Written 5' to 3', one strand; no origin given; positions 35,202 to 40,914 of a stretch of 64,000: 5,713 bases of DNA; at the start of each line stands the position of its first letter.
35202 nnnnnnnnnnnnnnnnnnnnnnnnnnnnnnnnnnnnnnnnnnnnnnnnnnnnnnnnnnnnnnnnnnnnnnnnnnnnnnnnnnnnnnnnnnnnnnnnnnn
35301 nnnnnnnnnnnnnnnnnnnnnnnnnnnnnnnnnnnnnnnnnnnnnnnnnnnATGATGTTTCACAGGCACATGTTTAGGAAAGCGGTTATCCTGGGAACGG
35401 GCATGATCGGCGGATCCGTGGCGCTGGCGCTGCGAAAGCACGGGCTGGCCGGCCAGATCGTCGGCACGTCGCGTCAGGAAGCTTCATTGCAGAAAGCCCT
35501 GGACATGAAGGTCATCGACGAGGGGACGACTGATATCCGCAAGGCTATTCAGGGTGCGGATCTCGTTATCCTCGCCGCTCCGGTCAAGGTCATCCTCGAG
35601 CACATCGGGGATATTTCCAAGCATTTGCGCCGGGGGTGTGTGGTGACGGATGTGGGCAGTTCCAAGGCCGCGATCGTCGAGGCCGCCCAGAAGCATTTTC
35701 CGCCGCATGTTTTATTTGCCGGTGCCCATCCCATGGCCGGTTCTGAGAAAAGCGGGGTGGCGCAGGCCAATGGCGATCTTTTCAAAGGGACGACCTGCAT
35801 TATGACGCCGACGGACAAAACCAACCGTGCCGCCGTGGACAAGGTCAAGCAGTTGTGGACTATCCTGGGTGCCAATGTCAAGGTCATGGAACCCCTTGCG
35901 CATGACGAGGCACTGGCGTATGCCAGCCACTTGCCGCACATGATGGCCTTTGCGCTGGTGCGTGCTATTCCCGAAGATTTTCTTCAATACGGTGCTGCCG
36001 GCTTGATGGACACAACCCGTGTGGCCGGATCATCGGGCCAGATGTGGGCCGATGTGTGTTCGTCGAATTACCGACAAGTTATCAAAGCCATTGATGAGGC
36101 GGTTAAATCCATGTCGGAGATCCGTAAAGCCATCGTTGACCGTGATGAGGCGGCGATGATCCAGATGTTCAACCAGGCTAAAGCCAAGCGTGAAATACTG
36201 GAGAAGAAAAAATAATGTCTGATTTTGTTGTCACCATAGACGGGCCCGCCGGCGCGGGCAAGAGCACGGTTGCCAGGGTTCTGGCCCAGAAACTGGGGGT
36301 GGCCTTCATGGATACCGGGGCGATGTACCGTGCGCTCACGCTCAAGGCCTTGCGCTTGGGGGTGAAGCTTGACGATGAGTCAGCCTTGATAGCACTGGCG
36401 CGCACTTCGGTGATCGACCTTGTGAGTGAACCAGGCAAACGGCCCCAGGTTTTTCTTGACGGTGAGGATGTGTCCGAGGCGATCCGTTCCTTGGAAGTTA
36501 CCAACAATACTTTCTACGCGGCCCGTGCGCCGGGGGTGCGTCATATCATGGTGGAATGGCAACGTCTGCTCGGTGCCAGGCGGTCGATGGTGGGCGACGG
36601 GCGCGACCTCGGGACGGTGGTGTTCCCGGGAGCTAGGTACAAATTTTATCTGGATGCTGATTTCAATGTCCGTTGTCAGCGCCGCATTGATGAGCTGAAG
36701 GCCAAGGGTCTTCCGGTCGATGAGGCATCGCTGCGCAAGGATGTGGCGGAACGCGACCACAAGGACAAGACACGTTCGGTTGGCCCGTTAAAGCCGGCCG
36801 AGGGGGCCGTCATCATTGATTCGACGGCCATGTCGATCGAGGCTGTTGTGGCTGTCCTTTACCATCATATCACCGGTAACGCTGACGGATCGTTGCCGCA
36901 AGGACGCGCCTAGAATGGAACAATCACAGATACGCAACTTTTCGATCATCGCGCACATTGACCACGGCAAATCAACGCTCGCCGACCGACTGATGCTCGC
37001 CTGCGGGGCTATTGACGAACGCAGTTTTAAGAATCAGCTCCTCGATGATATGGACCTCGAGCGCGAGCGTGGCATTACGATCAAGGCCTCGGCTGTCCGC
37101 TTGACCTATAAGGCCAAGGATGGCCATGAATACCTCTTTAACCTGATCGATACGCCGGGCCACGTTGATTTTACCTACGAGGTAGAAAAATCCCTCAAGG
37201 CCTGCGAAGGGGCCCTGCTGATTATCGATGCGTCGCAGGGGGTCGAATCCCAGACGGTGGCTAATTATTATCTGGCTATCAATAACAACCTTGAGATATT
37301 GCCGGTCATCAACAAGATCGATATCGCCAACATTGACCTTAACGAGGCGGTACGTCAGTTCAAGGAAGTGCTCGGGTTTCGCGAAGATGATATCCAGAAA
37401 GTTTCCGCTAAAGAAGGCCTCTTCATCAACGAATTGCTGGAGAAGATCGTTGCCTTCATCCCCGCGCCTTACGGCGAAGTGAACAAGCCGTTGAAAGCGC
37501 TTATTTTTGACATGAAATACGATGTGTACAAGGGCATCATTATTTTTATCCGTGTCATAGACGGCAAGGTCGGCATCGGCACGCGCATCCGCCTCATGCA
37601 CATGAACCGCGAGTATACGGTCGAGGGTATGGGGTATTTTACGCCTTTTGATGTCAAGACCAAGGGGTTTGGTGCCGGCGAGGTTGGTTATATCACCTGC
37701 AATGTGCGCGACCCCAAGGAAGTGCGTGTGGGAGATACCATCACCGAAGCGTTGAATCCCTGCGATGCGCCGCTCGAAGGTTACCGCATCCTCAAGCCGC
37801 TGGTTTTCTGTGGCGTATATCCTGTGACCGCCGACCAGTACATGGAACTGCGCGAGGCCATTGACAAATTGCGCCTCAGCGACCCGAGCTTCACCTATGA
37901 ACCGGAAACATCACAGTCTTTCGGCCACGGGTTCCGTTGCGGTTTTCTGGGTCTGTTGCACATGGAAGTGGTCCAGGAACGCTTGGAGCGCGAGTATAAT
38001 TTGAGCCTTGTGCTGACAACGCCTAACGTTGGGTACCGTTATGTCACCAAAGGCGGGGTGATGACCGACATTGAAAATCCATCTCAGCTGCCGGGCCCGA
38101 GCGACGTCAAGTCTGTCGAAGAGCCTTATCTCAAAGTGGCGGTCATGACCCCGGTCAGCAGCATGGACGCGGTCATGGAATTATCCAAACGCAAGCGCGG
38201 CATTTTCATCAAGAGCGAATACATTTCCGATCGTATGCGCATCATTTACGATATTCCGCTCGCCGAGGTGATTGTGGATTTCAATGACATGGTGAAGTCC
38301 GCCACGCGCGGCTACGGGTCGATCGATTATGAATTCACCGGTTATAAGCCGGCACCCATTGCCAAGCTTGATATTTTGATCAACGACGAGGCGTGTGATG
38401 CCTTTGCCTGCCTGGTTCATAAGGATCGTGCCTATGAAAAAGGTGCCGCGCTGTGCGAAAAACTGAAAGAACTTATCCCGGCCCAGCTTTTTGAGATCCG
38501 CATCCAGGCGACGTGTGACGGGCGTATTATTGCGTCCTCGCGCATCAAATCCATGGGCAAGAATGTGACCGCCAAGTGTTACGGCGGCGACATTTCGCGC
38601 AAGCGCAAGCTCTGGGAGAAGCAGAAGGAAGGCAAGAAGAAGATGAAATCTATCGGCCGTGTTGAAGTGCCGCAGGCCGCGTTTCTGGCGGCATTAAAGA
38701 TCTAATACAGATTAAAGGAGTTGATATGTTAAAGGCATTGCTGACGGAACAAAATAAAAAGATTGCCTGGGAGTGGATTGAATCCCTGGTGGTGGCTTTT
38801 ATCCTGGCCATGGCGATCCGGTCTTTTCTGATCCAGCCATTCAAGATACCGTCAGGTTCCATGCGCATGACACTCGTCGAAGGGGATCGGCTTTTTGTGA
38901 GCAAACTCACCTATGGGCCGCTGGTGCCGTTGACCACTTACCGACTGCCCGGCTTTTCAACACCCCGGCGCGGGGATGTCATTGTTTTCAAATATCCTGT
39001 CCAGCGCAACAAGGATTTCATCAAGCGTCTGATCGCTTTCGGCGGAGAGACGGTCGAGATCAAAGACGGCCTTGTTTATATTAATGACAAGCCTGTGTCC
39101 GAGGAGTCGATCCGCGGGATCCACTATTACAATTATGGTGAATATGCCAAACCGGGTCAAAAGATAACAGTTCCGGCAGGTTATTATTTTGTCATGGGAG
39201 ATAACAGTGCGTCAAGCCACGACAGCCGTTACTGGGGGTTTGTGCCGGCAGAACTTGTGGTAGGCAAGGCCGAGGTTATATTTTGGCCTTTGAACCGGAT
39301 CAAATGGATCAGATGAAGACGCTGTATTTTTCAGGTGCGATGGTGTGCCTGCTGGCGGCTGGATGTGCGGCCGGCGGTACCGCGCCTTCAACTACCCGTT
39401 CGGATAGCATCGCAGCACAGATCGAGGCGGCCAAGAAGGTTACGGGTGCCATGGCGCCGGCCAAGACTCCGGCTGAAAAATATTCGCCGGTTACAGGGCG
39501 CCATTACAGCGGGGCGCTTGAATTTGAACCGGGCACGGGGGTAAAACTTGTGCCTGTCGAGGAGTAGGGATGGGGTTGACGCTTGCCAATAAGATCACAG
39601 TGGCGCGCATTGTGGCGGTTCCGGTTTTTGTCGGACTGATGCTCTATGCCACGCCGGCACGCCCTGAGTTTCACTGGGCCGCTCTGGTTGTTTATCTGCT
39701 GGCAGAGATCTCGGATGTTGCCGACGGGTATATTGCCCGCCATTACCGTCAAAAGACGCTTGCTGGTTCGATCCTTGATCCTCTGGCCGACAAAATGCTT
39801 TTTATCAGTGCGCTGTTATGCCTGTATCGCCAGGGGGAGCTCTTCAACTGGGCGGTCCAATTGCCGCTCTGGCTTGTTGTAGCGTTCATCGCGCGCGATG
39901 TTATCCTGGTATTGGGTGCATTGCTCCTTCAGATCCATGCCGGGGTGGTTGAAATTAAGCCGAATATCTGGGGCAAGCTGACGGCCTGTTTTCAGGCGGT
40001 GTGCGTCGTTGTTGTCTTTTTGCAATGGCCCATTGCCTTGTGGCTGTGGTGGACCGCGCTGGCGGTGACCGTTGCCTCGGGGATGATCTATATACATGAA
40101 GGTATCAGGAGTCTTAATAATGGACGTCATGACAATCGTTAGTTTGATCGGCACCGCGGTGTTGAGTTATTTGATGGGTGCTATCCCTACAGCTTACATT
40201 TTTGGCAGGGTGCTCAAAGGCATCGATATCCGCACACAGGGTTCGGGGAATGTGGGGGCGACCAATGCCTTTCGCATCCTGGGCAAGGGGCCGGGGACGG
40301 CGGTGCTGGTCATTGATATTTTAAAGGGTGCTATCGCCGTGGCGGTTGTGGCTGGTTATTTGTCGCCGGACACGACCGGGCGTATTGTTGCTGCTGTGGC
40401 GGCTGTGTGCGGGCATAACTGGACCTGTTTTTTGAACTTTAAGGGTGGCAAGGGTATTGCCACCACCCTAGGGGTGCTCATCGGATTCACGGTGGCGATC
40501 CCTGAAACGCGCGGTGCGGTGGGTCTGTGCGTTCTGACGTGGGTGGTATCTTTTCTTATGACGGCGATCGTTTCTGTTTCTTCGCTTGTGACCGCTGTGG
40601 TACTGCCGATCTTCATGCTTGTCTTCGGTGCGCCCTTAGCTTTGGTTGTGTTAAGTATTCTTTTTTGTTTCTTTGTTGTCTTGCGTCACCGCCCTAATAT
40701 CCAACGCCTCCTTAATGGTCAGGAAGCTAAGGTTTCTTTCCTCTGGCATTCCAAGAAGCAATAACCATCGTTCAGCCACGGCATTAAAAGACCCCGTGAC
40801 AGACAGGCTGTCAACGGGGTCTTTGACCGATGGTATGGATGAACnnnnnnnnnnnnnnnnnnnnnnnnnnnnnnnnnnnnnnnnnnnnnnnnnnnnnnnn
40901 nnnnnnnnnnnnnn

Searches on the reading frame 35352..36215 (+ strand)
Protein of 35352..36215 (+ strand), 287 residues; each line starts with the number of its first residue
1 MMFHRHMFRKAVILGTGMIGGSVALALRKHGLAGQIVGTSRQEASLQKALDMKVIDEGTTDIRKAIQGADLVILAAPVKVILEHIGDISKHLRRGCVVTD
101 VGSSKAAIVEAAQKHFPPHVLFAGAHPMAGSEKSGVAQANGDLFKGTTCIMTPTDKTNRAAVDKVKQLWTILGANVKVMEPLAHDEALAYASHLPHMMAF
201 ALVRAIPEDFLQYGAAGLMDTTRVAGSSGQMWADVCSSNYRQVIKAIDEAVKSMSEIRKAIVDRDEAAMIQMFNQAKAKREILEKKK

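Call 79: search_protein_families(library=pfam, proteins=[window:35352-36215:+], max_evalue=0.00001)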
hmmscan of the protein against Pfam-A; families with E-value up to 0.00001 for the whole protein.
window:35352-36215:+ (287 aa): 3 families
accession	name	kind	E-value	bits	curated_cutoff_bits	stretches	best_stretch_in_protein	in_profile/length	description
PF02153.23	PDH_N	-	2.1e-41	141.4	26.5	1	23-177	1-153/154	Prephenate dehydrogenase, nucleotide-binding domain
PF20463.3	PDH_C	-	4.9e-17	62.6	22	1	181-274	2-101/102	Prephenate dehydrogenase, dimerization domain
PF03807.23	F420_oxidored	-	5.7e-09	36.9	21.6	1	12-101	3-91/94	NADP oxidoreductase coenzyme F420-dependent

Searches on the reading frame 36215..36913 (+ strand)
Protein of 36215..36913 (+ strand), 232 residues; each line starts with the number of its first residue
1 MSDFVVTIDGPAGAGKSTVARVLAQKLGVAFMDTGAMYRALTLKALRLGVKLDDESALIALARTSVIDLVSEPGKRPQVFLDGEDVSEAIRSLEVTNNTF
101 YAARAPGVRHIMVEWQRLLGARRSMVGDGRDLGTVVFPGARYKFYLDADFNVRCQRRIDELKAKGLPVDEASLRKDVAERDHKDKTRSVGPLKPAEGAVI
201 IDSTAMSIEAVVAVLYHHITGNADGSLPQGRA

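Call 79: search_protein_families(library=pfam, proteins=[window:36215-36913:+], max_evalue=0.00001)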
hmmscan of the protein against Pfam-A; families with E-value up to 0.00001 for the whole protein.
window:36215-36913:+ (232 aa): 2 families
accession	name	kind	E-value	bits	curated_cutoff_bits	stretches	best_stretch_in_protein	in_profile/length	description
PF02224.24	Cytidylate_kin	-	3e-66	223.6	26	1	6-218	1-208/211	Cytidylate kinase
PF13189.12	Cytidylate_kin2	-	3.3e-07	31.1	28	1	5-185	1-151/176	Cytidylate kinase-like family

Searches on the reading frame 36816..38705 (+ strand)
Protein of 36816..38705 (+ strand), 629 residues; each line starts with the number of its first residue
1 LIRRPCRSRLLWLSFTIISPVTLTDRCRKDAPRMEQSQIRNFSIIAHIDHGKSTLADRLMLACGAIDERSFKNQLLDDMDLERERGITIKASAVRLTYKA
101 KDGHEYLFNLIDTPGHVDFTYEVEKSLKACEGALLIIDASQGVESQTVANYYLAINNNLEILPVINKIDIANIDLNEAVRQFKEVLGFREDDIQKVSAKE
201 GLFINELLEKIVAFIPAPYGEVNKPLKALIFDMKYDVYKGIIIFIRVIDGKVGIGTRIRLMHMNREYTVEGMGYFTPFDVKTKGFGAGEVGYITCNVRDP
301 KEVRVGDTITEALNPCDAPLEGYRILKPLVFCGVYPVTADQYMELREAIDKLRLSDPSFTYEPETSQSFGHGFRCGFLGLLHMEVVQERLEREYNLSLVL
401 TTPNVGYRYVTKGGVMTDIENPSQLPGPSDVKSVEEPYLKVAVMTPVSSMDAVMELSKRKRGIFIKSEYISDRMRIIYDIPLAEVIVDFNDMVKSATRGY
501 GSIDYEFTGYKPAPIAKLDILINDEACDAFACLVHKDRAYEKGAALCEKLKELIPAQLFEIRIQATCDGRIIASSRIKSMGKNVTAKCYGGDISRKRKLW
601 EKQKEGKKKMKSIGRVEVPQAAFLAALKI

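Call 80: search_protein_families(library=pfam, proteins=[window:36816-38705:+], max_evalue=0.00001)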
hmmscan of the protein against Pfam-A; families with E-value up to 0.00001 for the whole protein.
window:36816-38705:+ (629 aa): 5 families
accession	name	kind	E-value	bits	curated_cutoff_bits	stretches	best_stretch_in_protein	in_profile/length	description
PF00009.33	GTP_EFTU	-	3.5e-53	180.4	26.5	1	38-216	2-187/188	Elongation factor Tu GTP binding domain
PF06421.17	LepA_C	-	1.6e-43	147.6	29.7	1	522-628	1-107/107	GTP-binding protein LepA C-terminus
PF00679.30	EFG_C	-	1.6e-20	73.3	27.9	1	434-519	2-87/89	Elongation factor G C-terminus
PF14492.12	EFG_III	-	3.1e-06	27.6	27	1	327-400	3-73/75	Elongation Factor G, domain III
PF03144.31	GTP_EFTU_D2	-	4.9e-06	27.3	30.3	0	240-310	1-73/73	Elongation factor Tu domain 2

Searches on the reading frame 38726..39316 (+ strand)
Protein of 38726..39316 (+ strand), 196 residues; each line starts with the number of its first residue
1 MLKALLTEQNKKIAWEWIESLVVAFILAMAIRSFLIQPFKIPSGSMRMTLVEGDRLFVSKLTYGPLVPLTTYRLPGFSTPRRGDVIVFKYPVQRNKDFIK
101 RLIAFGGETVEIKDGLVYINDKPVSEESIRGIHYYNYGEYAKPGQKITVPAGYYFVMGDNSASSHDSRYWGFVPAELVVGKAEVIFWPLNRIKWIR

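Call 80: search_protein_families(library=pfam, proteins=[window:38726-39316:+], max_evalue=0.00001)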
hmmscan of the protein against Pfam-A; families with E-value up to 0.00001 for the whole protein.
window:38726-39316:+ (196 aa): 1 family
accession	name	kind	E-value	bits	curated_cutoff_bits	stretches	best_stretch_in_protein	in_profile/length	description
PF10502.14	Peptidase_S26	-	2.5e-53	180.9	22.9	1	15-187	2-168/168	Signal peptidase, peptidase S26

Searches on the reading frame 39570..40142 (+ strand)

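Call 78: search_protein_families(library=pfam, proteins=[window:39570-40142:+], max_evalue=0.001)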
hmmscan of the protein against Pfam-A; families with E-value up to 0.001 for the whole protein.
window:39570-40142:+ (190 aa): 1 family
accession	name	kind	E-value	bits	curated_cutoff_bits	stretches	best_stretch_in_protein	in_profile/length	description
PF01066.26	CDP-OH_P_transf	-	2e-33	116.4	22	1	4-168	2-151/152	CDP-alcohol phosphatidyltransferase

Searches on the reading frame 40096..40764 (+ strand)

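Call 80: search_protein_families(library=pfam, proteins=[window:40096-40764:+], max_evalue=0.00001)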
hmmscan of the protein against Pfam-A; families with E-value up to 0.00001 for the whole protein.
window:40096-40764:+ (222 aa): 1 family
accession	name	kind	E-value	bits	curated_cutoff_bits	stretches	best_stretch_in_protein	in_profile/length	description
PF02660.20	G3P_acyltransf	-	1.8e-52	178.2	24.1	1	23-205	1-164/164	Glycerol-3-phosphate acyltransferase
